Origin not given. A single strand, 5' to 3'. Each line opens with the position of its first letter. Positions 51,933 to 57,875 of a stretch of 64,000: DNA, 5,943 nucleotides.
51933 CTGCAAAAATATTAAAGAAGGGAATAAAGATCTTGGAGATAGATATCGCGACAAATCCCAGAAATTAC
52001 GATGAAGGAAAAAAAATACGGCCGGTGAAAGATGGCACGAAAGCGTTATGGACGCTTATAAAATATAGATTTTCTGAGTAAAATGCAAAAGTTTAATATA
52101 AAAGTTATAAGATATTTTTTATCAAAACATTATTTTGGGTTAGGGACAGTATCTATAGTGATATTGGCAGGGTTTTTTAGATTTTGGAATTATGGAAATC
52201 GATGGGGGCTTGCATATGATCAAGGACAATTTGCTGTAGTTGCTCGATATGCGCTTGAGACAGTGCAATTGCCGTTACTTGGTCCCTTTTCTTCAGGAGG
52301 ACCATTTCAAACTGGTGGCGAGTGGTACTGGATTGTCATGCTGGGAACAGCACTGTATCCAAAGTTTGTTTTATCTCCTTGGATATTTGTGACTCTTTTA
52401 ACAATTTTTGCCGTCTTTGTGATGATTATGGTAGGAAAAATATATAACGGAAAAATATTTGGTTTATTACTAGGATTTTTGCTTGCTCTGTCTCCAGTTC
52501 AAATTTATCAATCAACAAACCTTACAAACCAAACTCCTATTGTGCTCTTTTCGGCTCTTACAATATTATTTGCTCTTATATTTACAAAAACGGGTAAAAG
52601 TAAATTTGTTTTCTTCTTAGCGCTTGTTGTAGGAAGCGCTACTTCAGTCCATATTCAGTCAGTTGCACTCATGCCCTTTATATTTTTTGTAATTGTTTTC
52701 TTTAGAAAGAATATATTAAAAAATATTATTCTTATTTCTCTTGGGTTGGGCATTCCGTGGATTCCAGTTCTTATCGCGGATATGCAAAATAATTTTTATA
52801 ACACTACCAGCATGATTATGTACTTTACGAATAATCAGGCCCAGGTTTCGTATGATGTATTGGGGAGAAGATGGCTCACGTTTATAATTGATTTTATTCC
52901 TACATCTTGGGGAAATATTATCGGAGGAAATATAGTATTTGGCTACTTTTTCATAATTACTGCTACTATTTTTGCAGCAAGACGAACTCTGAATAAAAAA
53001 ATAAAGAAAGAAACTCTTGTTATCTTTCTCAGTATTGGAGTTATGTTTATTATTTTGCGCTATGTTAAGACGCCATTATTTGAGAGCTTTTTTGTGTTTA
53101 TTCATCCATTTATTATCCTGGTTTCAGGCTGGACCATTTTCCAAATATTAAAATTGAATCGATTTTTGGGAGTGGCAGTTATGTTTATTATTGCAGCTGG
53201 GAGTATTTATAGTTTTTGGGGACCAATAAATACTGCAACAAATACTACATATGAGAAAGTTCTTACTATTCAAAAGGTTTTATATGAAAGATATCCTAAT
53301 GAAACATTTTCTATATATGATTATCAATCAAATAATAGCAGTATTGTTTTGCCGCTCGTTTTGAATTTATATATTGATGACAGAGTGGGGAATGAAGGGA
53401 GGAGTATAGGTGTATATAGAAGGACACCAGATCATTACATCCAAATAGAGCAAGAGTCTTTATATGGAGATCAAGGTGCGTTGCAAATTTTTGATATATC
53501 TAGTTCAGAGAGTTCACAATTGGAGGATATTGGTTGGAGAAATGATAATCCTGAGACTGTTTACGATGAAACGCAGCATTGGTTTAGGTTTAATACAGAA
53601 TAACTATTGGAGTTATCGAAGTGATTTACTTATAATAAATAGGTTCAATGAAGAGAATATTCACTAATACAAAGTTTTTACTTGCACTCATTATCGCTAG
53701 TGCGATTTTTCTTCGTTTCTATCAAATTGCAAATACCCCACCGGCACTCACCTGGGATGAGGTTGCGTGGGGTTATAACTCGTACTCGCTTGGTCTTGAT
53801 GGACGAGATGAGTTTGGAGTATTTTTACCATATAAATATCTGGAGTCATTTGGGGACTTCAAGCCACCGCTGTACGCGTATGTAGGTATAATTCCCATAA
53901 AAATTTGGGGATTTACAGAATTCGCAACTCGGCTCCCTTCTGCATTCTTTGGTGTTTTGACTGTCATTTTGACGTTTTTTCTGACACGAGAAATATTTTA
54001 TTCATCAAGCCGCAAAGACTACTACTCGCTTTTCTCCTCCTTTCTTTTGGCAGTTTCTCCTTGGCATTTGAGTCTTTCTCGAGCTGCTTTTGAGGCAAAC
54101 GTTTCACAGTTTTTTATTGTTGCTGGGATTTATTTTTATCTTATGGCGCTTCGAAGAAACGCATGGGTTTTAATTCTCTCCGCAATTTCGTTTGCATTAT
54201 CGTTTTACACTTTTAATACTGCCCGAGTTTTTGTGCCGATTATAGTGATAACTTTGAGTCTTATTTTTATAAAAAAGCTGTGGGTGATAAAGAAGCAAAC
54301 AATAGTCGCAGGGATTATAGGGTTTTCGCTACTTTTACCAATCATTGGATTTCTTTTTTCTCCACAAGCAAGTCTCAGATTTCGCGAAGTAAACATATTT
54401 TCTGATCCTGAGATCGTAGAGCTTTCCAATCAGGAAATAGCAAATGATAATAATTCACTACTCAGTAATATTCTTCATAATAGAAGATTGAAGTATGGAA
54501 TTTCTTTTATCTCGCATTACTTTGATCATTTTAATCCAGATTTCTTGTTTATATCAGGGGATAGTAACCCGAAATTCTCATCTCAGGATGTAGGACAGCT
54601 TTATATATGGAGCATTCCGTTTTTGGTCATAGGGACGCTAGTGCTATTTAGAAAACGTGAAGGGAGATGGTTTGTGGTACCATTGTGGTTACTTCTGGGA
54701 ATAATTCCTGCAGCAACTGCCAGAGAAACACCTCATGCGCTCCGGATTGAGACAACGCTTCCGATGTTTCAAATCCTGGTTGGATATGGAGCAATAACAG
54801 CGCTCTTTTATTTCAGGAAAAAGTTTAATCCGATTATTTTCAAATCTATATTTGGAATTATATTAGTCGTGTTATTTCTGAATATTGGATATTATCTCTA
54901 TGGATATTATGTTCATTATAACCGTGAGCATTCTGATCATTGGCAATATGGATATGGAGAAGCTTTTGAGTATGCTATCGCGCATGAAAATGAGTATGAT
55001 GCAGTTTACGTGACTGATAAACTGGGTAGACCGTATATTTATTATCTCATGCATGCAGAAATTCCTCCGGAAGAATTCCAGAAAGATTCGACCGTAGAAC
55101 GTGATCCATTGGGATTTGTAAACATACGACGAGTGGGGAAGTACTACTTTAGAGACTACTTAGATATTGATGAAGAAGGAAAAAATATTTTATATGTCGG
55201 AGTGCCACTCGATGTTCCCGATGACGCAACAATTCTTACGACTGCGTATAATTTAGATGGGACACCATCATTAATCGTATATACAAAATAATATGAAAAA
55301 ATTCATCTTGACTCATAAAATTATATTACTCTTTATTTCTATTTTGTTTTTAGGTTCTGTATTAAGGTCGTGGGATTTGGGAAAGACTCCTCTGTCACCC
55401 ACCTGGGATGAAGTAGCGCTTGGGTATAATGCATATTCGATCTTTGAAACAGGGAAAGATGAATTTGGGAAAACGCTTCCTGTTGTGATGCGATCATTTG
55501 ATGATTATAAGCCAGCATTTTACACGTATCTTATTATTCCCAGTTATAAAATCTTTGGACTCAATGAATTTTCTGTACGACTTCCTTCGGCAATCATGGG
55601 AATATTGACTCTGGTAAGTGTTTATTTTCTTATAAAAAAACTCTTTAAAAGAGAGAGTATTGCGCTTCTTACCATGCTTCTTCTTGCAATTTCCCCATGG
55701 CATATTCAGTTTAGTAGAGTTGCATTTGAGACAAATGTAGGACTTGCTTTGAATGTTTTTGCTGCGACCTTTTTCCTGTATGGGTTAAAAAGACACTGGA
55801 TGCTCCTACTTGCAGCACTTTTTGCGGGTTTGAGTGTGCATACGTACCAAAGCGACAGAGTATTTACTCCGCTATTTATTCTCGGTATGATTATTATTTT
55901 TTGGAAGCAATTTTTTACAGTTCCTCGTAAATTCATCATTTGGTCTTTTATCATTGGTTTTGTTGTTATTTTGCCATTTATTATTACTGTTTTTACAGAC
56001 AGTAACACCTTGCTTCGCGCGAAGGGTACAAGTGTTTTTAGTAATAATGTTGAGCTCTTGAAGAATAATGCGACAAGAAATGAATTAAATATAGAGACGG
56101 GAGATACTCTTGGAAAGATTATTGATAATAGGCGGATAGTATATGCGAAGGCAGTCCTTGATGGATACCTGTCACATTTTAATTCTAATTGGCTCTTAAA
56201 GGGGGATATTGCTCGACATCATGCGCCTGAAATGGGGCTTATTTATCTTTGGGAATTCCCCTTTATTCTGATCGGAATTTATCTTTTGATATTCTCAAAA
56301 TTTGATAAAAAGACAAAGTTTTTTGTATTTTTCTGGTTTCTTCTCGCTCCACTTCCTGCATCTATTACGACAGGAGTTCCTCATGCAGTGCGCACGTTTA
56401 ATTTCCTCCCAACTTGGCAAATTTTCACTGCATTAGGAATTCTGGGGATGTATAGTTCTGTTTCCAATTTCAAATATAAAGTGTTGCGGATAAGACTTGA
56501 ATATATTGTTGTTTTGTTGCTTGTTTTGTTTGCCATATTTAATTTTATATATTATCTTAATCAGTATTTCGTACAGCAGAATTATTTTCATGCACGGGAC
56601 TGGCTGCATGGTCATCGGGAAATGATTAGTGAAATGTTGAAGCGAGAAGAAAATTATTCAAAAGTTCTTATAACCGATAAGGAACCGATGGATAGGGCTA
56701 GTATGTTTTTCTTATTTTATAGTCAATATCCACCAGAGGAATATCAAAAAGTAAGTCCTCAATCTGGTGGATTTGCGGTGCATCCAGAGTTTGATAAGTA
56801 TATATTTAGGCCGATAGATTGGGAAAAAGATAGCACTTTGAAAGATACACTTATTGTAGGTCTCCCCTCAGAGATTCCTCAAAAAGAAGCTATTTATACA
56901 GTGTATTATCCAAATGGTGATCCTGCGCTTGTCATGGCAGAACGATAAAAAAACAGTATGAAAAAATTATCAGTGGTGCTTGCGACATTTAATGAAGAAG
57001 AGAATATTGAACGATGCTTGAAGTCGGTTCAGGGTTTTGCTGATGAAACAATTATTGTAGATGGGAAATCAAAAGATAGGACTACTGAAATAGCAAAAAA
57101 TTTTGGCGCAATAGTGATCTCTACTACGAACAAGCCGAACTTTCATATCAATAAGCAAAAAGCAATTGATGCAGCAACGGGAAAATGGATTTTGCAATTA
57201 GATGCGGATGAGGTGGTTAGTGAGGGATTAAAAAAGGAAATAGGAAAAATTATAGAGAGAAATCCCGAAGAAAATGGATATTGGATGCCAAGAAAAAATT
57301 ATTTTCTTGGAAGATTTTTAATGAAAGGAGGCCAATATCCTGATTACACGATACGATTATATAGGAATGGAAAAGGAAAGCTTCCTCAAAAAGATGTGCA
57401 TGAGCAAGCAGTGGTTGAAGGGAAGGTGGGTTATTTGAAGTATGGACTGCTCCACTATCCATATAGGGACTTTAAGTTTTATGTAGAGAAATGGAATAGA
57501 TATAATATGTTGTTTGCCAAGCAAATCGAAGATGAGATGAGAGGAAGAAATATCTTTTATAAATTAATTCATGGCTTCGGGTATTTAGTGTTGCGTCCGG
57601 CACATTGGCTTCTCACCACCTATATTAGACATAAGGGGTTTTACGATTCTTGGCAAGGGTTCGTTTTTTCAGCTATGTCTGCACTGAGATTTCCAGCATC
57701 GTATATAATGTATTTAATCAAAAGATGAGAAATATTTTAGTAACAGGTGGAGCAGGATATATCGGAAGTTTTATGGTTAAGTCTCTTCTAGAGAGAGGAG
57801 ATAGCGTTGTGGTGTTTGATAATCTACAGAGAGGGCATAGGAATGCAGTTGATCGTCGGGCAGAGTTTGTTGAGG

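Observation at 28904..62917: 34-kb uninterrupted co-directional glycosylation supercluster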

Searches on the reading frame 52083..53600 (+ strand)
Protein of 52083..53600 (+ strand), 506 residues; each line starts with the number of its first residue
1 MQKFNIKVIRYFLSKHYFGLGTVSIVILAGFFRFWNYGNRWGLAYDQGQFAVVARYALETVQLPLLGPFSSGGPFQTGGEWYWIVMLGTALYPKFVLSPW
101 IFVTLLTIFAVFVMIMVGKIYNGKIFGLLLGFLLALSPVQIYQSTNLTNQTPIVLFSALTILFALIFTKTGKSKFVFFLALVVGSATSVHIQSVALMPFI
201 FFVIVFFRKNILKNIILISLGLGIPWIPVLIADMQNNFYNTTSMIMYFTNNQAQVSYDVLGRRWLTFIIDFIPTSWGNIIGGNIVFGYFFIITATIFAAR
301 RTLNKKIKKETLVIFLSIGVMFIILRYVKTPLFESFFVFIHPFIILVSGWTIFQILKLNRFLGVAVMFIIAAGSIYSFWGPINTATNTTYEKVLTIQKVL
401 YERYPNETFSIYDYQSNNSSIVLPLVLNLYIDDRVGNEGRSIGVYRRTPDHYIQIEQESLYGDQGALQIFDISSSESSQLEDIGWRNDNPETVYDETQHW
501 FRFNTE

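Call 4: search_protein_families(library=pfam, proteins=[window:52083-53600:+], max_evalue=0.01)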
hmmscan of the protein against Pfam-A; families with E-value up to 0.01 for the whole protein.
window:52083-53600:+ (506 aa): 1 family
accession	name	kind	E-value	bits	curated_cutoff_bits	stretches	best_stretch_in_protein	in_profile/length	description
PF13231.12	PMT_2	-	1.1e-05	26.1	26.1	1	82-223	7-150/160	Dolichyl-phosphate-mannose-protein mannosyltransferase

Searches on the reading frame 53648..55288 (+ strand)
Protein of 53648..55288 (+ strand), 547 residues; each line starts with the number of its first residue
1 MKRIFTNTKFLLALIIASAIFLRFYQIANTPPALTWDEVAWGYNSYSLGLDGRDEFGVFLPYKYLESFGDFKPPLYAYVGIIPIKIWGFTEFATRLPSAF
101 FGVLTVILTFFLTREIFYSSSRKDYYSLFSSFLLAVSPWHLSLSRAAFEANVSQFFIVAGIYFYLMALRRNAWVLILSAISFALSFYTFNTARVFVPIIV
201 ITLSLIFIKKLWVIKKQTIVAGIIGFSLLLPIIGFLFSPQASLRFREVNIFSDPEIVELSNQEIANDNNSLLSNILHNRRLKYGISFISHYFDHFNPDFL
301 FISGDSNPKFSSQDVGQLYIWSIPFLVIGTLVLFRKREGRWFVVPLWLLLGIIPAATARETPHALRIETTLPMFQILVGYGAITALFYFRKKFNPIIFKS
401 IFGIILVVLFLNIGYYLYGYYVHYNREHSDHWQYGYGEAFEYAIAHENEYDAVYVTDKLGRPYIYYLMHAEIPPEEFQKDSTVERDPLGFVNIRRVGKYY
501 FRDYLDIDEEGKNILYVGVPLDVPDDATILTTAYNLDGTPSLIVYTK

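Call 4: search_protein_families(library=pfam, proteins=[window:53648-55288:+], max_evalue=0.01)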
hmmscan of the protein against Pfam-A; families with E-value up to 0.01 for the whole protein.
window:53648-55288:+ (547 aa): 2 families
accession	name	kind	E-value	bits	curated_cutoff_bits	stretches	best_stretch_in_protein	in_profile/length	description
PF13231.12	PMT_2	-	4.7e-10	40.3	26.1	1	72-233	2-158/160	Dolichyl-phosphate-mannose-protein mannosyltransferase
PF02366.24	PMT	-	1.7e-08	34.7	22.7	1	19-236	7-234/245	Dolichyl-phosphate-mannose-protein mannosyltransferase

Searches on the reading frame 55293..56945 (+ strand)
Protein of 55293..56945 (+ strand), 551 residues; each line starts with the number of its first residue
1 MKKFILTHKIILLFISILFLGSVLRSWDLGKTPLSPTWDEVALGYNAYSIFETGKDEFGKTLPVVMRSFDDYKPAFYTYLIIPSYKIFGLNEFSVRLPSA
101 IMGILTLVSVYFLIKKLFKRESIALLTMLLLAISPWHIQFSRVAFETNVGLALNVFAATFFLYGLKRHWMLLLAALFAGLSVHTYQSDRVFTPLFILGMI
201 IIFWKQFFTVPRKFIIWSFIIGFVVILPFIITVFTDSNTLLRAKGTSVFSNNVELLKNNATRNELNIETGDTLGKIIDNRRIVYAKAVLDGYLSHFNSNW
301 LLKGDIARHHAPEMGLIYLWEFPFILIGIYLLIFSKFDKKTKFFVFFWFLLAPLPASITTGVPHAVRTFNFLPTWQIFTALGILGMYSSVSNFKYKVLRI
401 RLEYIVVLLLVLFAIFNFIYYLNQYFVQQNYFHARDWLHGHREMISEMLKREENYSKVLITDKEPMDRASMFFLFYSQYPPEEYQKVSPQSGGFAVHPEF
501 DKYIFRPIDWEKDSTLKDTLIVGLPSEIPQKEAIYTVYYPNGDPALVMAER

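Call 4: search_protein_families(library=pfam, proteins=[window:55293-56945:+], max_evalue=0.01)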
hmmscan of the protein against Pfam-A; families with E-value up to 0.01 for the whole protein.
window:55293-56945:+ (551 aa): 2 families
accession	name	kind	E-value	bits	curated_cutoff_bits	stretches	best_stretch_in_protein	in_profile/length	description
PF13231.12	PMT_2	-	2.5e-14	54.2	26.1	1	73-231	2-159/160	Dolichyl-phosphate-mannose-protein mannosyltransferase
PF02366.24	PMT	-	7.4e-12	45.8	22.7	1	17-234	3-235/245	Dolichyl-phosphate-mannose-protein mannosyltransferase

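Call 21: search_solved_structures(query=window:55293-56945:+, max_evalue=0.01)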
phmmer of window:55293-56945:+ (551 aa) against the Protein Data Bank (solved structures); distinct sequences matched with E-value up to 0.01: 1.
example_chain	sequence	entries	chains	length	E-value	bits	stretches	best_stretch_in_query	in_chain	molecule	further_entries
5ezm_A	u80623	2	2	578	0.0046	19.1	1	73-164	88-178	4-amino-4-deoxy-L-arabinose transferase or related glycosyltransferases of PMT family | 4-amino-4-deoxy-L-arabinose (L-Ara4N) transferase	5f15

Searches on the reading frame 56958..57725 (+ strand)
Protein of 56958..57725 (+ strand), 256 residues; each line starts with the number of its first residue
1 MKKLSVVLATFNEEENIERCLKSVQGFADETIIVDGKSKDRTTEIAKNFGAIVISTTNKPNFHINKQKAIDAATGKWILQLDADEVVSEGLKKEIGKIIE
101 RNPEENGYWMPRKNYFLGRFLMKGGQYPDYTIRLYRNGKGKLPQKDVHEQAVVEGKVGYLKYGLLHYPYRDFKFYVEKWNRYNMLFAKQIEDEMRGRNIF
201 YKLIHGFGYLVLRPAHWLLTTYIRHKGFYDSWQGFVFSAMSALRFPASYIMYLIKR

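Call 5: search_protein_families(library=pfam, proteins=[window:56958-57725:+], max_evalue=0.01)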
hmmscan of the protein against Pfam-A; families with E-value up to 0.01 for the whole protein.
window:56958-57725:+ (256 aa): 2 families
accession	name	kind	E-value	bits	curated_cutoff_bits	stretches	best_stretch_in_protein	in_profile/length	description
PF00535.33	Glycos_transf_2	-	7.5e-21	75.2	23.3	1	5-125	1-128/168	Glycosyl transferase family 2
PF13704.12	Glyco_tranf_2_4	-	5.4e-05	24.1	27.5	1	12-87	2-84/98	Glycosyl transferase family 2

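Call 29: search_protein_families(library=ncbifam, proteins=[window:56958-57725:+], max_evalue=0.001)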
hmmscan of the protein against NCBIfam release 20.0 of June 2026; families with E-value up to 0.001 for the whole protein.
window:56958-57725:+ (256 aa): 13 families
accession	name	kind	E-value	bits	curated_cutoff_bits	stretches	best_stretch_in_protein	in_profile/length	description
TIGR04283.1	glyco_like_mftF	equivalog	1.3e-14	54.3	182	1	4-107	1-105/221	TIGR04283 family arsenosugar biosynthesis glycosyltransferase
TIGR04195.1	S_glycosyl_SunS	equivalog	1.6e-11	43.7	350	1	8-92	63-149/421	SunS family peptide S-glycosyltransferase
NF050050.1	ProtGlycPglI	equivalog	1.7e-08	34.2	500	1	1-93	1-103/306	GalNAc(5)-diNAcBac-PP-undecaprenol beta-1,3-glucosyltransferase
NF010496.0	PRK13915.1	equivalog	3.8e-08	32.8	262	1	2-58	31-93/307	glucosyl-3-phosphoglycerate synthase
TIGR04182.1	glyco_TIGR04182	equivalog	7.8e-08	32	325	1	5-86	3-84/293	S-layer glycoprotein N-glycosyltransferase AglJ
NF041391.1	DPhHxTase_Halo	equivalog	2.8e-07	29.8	375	1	9-86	2-80/213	dolichyl-phosphate hexose transferase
NF007482.0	PRK10073.1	equivalog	4.2e-07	29.3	423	1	2-95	6-106/334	glycosyltransferase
NF047683.1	TeichurnBiosyTuaG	equivalog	2e-05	24.4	400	1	3-95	7-108/252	teichuronic acid biosynthesis protein TuaG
NF045692.1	OglycostaseCruG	equivalog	4e-05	22.7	600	1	2-51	41-93/386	2'-O-glycosyltransferase CruG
NF041875.1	EPS_EpsD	equivalog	7.4e-05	22.3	370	1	4-91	1-96/325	exopolysaccharide biosynthesis glycosyltransferase EpsD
NF038302.1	EPS_HpsE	equivalog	0.00014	20.9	300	1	3-89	2-101/307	hormogonium polysaccharide biosynthesis glycosyltransferase HpsE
NF053739.1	GlytfEpsEBac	equivalog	0.00017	20.7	450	1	3-94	2-103/265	glycosyltransferase EpsE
TIGR03937.1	PgaC_IcaA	equivalog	0.00057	18.9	422.3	1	2-90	45-141/407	poly-beta-1,6-N-acetyl-D-glucosamine synthase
